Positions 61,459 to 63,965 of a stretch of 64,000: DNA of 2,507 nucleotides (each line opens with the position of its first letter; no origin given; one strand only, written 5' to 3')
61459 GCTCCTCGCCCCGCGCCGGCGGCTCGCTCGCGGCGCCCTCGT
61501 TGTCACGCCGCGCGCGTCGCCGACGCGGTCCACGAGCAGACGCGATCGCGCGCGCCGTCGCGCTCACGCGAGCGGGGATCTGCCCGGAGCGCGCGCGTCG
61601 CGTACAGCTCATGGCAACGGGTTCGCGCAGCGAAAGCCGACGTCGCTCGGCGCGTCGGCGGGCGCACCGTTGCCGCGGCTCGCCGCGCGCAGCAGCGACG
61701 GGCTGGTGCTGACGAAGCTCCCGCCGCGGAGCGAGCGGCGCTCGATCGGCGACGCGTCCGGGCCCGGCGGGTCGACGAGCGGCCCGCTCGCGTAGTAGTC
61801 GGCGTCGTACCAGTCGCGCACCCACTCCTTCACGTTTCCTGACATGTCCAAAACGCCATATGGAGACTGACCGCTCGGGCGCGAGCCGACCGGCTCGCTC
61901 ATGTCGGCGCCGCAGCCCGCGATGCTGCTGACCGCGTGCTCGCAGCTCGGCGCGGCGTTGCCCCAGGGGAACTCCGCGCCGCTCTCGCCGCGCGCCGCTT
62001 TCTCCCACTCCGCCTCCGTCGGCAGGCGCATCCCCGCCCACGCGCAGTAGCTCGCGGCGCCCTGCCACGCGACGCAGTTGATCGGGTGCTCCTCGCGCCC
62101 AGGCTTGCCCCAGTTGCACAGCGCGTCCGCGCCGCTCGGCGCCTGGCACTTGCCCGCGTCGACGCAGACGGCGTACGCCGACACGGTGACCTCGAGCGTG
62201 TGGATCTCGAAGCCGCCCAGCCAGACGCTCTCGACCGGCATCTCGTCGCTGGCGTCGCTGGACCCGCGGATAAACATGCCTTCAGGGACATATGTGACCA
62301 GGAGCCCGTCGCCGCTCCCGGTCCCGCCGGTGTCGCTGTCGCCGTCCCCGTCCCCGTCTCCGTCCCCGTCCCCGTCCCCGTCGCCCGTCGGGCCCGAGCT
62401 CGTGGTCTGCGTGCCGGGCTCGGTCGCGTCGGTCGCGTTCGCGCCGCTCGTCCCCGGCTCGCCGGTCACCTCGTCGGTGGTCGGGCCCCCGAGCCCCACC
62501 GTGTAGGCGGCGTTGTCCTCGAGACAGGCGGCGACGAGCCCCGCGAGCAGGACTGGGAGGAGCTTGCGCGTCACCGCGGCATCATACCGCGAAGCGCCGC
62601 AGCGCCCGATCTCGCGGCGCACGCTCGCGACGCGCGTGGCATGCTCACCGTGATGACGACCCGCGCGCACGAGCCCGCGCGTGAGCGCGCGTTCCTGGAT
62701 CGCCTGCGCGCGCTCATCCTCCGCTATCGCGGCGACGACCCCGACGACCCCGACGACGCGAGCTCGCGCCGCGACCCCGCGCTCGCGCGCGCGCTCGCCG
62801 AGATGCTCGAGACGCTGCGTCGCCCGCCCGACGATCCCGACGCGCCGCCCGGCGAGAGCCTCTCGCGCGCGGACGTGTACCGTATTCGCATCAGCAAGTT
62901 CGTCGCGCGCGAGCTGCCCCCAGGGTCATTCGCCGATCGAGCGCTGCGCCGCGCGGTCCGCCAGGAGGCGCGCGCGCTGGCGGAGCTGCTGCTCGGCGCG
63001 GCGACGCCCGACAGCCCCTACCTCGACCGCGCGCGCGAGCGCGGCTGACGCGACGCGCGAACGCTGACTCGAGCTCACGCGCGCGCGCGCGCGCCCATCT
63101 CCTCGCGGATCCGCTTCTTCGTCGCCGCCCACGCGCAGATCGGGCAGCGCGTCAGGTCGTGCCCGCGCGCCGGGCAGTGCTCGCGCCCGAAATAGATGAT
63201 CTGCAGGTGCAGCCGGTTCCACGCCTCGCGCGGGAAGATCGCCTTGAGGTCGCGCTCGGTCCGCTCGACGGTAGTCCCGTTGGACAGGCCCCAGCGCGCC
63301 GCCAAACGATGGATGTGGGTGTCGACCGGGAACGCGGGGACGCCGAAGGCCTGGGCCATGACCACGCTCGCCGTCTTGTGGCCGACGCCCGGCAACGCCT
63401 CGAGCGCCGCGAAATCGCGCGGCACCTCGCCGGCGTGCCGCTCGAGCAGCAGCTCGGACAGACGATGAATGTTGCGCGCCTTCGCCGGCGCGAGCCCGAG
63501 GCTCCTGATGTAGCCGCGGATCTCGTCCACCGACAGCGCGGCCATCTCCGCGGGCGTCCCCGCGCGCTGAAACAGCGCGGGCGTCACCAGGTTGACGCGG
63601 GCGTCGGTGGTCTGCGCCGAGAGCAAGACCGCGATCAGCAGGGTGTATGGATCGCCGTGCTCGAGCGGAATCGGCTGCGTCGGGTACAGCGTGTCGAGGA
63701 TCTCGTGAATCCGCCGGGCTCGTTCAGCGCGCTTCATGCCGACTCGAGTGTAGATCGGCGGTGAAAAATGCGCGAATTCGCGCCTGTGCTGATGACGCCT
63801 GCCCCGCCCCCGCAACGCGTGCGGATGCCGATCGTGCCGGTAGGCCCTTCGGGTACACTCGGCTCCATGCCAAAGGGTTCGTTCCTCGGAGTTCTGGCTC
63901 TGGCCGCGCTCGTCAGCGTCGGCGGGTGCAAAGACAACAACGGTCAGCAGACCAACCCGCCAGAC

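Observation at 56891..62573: Three-gene operon: FGE-sulfatase-domain lipoprotein, Ser/Thr kinase with TPR tail, PEGA membrane protein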

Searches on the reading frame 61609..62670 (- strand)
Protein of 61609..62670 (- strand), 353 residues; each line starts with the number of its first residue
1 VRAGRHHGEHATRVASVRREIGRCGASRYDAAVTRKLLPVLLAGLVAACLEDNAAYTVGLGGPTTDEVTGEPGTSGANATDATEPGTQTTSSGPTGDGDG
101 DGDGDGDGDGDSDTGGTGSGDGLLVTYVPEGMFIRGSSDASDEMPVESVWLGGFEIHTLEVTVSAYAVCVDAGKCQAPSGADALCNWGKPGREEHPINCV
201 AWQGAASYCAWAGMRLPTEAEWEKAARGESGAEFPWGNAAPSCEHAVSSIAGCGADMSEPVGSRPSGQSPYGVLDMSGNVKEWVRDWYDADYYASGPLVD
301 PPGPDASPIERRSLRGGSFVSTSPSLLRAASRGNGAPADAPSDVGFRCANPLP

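Call 3: search_protein_families(library=pfam, proteins=[window:61609-62670:-], max_evalue=0.01)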
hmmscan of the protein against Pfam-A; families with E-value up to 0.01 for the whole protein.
window:61609-62670:- (353 aa): 1 family
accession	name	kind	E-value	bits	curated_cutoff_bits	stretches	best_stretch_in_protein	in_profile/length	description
PF03781.23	FGE-sulfatase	-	5.1e-48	164.4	23.3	1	128-349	8-254/255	Sulfatase-modifying factor enzyme 1-like domain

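Call 4: search_protein_families(library=ncbifam, proteins=[window:61609-62670:-], max_evalue=0.01)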
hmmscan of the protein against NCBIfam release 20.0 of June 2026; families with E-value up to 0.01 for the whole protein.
window:61609-62670:- (353 aa): 7 families
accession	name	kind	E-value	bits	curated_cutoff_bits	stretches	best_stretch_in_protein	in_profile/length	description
TIGR03525.2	GldK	equivalog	7.1e-17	61.8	350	1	213-350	255-405/408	T9SS ring complex lipoprotein PorK/GldK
NF041186.1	SenA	equivalog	1.6e-16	60.7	420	1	193-349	269-381/382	selenoneine synthase SenA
TIGR03440.2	egtB_TIGR03440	equivalog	1.6e-16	60.4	360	1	190-349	269-413/413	ergothioneine biosynthesis protein EgtB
NF051459.1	pyoverdine_PvdO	equivalog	4.2e-14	52.3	500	1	129-349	40-277/280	dihydropyoverdine dehydrogenase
TIGR02171.1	Fb_sc_TIGR02171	subfamily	8.5e-12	43.9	544.35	1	195-346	140-277/912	TIGR02171 family lipoprotein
TIGR03524.1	GldJ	equivalog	3.4e-06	26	458.2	1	226-288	308-365/559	gliding motility lipoprotein GldJ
TIGR03530.1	GldJ_short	equivalog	0.0068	15.4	382.9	0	210-234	206-230/396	gliding motility lipoprotein GldJ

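Call 18: search_solved_structures(query=window:61609-62670:-, max_evalue=0.001, show_alignments=4)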
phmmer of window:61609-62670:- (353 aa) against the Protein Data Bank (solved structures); distinct sequences matched with E-value up to 0.001: 26.
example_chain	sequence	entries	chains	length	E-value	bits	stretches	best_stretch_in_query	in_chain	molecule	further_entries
6muj_A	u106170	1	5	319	8.8e-25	90.7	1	190-351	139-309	Formylglycine-generating enzyme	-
2q17_A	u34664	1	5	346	2.7e-24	89.1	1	190-351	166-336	formylglycine generating enzyme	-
5nxl_A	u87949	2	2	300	1.6e-22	83.2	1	168-350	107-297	Non-specific serine/threonine protein kinase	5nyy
6s07_A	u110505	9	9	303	3.4e-22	82.2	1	168-349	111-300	Formylglycine-generating enzyme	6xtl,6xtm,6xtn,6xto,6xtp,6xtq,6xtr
2aft_X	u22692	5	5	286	4.6e-22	81.7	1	191-350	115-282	Sulfatase modifying factor 1 | Sulfatase-modifying factor 1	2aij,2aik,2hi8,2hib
31dc_A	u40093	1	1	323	6.5e-22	81.2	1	191-350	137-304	Formylglycine-generating enzyme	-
2afy_X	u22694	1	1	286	1e-21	80.6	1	191-350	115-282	Sulfatase modifying factor 1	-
2aii_X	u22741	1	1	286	2e-21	79.6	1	191-350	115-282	Sulfatase modifying factor 1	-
5ssx_A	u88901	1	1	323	2.1e-21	79.5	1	191-350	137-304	Formylglycine-generating enzyme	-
8aru_A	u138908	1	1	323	2.4e-21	79.4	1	191-350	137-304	Formylglycine-generating enzyme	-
1y1e_X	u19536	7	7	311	2.6e-21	79.3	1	191-350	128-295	C-alpha-formyglycine-generating enzyme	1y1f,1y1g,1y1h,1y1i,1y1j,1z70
5ssy_A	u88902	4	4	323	2.9e-21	79.1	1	191-350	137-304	Formylglycine-generating enzyme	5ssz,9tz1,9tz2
7spq_A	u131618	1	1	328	1.4e-18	70.3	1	142-350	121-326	Serine/threonine kinase ToxD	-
1y4j_A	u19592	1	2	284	1.7e-16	63.4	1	191-349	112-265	Sulfatase modifying factor 2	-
7ml6_A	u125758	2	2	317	6.5e-16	61.5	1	188-350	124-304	CalU17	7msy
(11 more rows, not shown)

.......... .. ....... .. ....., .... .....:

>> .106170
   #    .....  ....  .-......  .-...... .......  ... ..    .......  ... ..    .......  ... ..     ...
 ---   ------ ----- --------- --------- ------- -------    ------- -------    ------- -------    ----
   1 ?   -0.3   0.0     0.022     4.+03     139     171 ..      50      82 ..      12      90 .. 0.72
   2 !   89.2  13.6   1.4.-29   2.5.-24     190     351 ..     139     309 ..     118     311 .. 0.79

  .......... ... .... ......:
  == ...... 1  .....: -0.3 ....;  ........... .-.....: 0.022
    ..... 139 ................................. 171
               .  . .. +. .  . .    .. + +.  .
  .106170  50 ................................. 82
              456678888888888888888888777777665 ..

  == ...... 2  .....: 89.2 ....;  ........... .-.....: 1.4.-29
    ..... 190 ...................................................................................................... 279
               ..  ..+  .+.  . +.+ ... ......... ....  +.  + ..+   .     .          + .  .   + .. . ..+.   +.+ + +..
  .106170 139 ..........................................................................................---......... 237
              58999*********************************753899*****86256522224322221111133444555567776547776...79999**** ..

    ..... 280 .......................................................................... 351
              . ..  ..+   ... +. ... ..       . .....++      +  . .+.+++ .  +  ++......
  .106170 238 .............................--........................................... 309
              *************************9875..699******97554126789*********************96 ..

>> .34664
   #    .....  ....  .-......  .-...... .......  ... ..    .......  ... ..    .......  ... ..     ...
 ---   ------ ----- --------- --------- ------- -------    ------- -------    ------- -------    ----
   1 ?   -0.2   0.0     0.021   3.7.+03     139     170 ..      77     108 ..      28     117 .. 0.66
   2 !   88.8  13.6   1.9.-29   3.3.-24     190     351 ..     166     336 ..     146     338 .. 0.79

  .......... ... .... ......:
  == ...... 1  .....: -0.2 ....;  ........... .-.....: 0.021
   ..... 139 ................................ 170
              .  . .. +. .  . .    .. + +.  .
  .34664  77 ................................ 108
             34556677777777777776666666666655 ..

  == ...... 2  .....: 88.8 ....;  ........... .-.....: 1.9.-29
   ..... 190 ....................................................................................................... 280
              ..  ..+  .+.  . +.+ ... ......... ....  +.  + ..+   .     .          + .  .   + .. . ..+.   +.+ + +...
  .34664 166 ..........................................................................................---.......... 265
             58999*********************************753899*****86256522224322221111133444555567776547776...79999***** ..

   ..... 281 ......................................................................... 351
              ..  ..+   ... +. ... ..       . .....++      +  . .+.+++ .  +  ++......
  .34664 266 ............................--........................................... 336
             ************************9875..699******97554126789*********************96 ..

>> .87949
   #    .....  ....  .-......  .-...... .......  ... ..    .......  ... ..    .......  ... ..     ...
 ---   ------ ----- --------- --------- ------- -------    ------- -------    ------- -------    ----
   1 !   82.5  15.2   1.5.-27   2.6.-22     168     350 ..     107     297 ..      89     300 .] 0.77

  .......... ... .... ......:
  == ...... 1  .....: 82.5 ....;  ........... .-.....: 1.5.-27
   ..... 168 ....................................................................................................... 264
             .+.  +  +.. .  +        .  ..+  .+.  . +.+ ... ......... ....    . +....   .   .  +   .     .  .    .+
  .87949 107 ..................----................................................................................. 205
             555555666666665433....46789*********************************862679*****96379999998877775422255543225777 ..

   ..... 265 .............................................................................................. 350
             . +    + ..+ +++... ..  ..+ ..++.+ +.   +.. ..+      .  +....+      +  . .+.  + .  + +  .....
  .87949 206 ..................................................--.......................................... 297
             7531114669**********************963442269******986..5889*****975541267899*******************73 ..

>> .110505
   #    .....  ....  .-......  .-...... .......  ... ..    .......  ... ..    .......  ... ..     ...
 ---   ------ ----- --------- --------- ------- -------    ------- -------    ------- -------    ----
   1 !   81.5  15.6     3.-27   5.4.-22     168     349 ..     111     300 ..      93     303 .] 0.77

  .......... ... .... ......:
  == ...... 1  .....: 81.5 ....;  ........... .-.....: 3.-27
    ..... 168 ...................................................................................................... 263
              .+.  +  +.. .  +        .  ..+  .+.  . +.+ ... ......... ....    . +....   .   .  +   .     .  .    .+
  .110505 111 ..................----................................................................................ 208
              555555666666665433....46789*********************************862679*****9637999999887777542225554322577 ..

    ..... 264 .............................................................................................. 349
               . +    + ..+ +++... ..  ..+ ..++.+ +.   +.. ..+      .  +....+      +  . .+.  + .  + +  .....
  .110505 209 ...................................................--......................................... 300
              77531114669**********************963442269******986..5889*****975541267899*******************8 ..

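Call 70: search_protein_families(library=padloc, proteins=[window:61609-62574:-], max_evalue=0.001)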
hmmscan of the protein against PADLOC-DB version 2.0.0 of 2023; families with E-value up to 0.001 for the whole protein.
window:61609-62574:- (321 aa): 0 families

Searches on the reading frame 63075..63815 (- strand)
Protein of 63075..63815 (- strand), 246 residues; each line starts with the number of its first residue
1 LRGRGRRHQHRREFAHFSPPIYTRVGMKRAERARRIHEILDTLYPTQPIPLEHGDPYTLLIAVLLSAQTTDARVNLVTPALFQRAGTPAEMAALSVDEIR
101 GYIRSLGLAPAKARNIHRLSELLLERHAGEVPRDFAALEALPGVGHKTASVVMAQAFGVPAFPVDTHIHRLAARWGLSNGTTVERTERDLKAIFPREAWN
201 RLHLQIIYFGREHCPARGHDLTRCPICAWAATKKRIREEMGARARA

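Call 3: search_protein_families(library=pfam, proteins=[window:63075-63815:-], max_evalue=0.01)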
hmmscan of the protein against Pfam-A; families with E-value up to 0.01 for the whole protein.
window:63075-63815:- (246 aa): 3 families
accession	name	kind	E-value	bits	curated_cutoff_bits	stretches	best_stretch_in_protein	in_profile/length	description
PF00730.31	HhH-GPD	-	4.7e-23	82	26.2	1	61-195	1-107/108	HhH-GPD superfamily base excision DNA repair protein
PF00633.29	HHH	-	1.8e-05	24.7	24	1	126-153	1-28/30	Helix-hairpin-helix motif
PF21176.3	RecR_HhH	-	0.0084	16.4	27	0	137-149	7-19/45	RecR, helix-hairpin-helix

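Call 4: search_protein_families(library=ncbifam, proteins=[window:63075-63815:-], max_evalue=0.01)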
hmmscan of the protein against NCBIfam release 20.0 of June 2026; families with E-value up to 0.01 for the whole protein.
window:63075-63815:- (246 aa): 7 families
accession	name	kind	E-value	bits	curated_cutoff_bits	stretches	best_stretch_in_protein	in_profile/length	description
TIGR01083.1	nth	equivalog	4.5e-65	218.9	211.7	1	32-217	3-188/192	endonuclease III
NF007978.0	PRK10702.1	equivalog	7.1e-47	159.8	405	1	38-227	8-200/211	endonuclease III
TIGR01084.1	mutY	equivalog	8.6e-14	51.7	286.5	1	54-235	26-211/277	A/G-specific adenine glycosylase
NF053634.1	MonDNAglycDR2438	equivalog_domain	2e-13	50.4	400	1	55-227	19-198/219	monofunctional DNA glycosylase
NF008132.0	PRK10880.1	equivalog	2.1e-12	46.8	427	1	55-176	30-150/351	A/G-specific adenine glycosylase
NF010488.0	PRK13910.1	equivalog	1.6e-07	31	471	1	84-216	22-154/290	adenine-specific DNA glycosylase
TIGR00588.1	ogg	subfamily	0.0013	17.9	397.85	1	137-175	221-260/310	8-oxoguanine DNA-glycosylase (ogg)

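Call 81: find_encoding_contigs(protein=window:63075-63737:-, flank=10000, max_places=3)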
Protein window:63075-63737:- (220 aa): 4 contigs read that carry it; 3 places shown.
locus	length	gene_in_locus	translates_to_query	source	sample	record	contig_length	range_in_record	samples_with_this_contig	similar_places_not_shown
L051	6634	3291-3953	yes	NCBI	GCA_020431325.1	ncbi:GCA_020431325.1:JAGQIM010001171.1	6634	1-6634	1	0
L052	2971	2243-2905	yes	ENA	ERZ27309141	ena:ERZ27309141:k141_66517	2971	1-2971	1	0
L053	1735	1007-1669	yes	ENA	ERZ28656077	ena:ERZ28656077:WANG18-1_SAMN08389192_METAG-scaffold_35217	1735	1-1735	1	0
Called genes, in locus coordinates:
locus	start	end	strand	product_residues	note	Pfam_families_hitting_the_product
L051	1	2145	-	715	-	PF00069:Pkinase, PF03109:ABC1 (faint), PF07714:PK_Tyr_Ser-Thr, PF13191:AAA_16, PF13401:AAA_22 (faint)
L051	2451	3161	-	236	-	-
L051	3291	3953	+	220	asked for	PF00633:HHH (faint), PF00730:HhH-GPD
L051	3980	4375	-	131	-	-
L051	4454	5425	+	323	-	-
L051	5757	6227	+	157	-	-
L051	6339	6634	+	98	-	?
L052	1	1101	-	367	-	?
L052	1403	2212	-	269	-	-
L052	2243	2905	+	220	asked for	PF00633:HHH (faint), PF00730:HhH-GPD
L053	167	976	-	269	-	-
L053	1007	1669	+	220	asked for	PF00633:HHH (faint), PF00730:HhH-GPD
